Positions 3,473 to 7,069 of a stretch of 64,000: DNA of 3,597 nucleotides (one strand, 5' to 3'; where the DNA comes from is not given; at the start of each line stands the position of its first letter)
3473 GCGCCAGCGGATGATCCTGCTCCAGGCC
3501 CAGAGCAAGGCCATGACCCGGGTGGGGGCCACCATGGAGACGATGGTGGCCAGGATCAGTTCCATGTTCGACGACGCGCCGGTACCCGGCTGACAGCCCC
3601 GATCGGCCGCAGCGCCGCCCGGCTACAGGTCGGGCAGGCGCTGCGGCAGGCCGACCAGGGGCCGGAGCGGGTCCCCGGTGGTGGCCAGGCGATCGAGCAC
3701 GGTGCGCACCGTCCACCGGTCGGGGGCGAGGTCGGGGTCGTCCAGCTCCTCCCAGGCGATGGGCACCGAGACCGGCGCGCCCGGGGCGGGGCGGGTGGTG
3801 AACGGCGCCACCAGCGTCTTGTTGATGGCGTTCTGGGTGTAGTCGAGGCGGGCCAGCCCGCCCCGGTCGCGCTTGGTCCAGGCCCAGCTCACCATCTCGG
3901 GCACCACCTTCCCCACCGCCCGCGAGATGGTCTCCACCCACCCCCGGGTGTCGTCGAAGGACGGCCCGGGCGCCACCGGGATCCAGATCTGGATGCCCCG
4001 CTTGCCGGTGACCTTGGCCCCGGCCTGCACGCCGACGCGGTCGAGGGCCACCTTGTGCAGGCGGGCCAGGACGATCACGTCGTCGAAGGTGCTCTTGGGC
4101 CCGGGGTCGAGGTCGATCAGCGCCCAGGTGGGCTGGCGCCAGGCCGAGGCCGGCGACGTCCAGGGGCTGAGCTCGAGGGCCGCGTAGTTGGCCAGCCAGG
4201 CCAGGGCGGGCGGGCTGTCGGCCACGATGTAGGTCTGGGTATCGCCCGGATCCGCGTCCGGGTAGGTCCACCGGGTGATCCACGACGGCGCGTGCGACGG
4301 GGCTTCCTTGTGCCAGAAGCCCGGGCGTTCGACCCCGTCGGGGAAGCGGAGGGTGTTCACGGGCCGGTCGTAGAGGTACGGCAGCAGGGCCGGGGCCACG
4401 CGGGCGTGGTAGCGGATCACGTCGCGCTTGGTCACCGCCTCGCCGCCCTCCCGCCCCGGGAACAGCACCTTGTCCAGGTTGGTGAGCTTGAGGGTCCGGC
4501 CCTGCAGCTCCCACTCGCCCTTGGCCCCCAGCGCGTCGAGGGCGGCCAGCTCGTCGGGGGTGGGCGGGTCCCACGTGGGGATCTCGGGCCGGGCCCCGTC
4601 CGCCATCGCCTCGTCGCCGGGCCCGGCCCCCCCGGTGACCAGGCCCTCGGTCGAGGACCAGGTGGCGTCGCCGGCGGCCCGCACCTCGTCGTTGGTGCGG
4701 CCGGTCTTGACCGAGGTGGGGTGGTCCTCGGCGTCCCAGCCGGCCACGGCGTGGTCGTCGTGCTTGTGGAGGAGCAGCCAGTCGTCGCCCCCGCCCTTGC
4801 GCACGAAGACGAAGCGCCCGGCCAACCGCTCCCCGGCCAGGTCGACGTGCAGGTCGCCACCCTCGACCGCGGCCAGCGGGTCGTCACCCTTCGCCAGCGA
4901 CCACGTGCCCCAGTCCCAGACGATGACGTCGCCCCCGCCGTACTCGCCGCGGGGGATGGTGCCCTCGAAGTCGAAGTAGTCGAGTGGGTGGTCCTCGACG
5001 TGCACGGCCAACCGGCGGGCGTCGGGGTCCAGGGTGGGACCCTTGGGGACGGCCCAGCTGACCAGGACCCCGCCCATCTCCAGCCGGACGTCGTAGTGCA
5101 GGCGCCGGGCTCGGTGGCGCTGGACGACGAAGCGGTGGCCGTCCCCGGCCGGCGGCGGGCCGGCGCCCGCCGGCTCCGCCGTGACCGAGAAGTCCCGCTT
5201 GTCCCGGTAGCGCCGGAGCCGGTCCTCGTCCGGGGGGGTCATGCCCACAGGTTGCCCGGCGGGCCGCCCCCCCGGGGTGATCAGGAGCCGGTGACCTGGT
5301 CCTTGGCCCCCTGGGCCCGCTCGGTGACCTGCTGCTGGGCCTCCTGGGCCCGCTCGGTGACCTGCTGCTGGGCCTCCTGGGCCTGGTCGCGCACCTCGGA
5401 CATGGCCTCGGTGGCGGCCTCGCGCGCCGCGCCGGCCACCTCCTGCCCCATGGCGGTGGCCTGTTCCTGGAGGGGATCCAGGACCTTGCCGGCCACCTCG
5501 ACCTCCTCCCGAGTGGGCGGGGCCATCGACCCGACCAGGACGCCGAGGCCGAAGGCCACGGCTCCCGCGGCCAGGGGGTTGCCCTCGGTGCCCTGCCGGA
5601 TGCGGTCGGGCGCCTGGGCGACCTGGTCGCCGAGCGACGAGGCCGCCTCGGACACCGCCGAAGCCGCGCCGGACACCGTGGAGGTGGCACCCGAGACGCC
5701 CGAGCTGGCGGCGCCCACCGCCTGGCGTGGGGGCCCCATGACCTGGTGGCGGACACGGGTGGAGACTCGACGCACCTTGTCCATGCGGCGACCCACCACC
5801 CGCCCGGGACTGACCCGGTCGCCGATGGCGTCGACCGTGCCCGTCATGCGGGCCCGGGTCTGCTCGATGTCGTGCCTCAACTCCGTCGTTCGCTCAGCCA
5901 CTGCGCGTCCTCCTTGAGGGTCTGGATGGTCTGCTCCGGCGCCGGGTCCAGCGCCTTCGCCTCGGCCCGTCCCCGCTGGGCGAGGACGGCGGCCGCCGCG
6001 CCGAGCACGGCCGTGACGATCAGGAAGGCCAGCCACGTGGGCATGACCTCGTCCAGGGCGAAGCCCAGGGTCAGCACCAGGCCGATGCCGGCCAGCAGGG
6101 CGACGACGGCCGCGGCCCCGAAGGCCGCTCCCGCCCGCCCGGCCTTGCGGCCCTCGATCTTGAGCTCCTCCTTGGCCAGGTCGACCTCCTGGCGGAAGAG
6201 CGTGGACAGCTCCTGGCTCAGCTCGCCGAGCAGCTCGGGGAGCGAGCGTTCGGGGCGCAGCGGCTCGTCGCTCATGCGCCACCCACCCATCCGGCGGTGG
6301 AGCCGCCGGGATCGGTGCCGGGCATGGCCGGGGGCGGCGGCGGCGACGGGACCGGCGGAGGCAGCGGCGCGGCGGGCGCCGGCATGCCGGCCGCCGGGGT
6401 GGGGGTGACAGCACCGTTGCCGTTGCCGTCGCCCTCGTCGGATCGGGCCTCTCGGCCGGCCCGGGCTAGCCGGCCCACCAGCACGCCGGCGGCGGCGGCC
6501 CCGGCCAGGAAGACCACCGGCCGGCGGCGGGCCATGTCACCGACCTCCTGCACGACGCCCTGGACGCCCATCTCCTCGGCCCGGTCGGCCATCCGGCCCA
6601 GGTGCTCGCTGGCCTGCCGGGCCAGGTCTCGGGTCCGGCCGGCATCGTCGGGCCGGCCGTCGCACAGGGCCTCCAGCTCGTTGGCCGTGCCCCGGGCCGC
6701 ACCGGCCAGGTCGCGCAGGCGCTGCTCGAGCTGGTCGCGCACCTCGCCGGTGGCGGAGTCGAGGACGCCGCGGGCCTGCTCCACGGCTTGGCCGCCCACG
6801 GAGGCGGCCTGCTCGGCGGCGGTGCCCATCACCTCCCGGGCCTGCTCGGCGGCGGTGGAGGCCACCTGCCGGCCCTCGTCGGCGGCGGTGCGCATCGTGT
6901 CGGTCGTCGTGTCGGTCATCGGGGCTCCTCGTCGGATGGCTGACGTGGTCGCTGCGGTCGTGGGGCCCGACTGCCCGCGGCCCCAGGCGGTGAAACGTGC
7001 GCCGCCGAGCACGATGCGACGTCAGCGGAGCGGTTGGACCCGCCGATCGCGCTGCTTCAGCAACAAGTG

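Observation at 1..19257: About 19-kb general-stress/dormancy island wired by one recurring SigB/SigF-type promoter motif and carrying its own sigma factors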

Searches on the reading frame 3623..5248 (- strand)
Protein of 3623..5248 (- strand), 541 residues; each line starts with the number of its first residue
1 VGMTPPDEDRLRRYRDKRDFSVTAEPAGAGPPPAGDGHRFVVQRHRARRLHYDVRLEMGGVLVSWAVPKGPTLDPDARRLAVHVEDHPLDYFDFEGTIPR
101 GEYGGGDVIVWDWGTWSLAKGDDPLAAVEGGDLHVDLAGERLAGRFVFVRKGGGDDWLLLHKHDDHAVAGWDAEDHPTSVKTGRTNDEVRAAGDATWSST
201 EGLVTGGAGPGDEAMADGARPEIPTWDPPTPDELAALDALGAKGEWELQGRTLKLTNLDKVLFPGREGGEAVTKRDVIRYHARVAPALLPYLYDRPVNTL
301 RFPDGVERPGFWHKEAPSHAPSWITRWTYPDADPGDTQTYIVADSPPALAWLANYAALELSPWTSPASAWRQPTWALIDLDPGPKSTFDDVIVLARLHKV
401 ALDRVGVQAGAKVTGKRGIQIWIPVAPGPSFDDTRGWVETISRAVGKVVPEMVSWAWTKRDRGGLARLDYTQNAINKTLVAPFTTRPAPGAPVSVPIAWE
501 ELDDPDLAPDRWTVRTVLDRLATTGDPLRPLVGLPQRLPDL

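Call 8: search_protein_families(library=pfam, proteins=[window:3623-5248:-], max_evalue=0.01)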
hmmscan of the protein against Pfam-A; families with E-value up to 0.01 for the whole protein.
window:3623-5248:- (541 aa): 2 families
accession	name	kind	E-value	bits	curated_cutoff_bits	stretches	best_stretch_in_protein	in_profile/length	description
PF21686.3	LigD_Prim-Pol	-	2.3e-74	250.6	27.4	1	273-527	1-253/254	LigD, primase-polymerase domain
PF13298.12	LigD_N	-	2.3e-40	137.5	31.1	1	43-150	1-107/107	DNA Ligase D 3'-phosphoesterase domain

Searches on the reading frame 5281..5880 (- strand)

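Call 8: search_protein_families(library=pfam, proteins=[window:5281-5880:-], max_evalue=0.01)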
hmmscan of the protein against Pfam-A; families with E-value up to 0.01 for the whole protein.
window:5281-5880:- (199 aa): 2 families
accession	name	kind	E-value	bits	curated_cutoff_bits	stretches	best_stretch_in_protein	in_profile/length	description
PF12277.13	DUF3618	-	5.8e-12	46.1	24.9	1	2-37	8-43/47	Protein of unknown function (DUF3618)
PF01442.23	Apolipoprotein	-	9.9e-07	29.1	90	1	123-197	79-153/190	Apolipoprotein A1/A4/E domain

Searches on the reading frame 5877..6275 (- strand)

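Call 8: search_protein_families(library=pfam, proteins=[window:5877-6275:-], max_evalue=0.01)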
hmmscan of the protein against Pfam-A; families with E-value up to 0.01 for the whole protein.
window:5877-6275:- (132 aa): 2 families
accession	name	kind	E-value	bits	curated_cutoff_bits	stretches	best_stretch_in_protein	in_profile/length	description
PF07332.16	Phage_holin_3_6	-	1.4e-34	119.1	28.4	1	14-127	2-115/116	Putative Actinobacterial Holin-X, holin superfamily III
PF23933.1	DUF7269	-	0.0062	17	29.1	1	56-118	2-64/162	Family of unknown function (DUF7269)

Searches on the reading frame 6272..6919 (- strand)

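Call 8: search_protein_families(library=pfam, proteins=[window:6272-6919:-], max_evalue=0.01)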
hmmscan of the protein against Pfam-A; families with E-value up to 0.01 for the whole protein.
window:6272-6919:- (215 aa): 1 family
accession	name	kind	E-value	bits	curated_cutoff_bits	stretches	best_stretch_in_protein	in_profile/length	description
PF01442.23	Apolipoprotein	-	4.6e-05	23.6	90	1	5-85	93-173/190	Apolipoprotein A1/A4/E domain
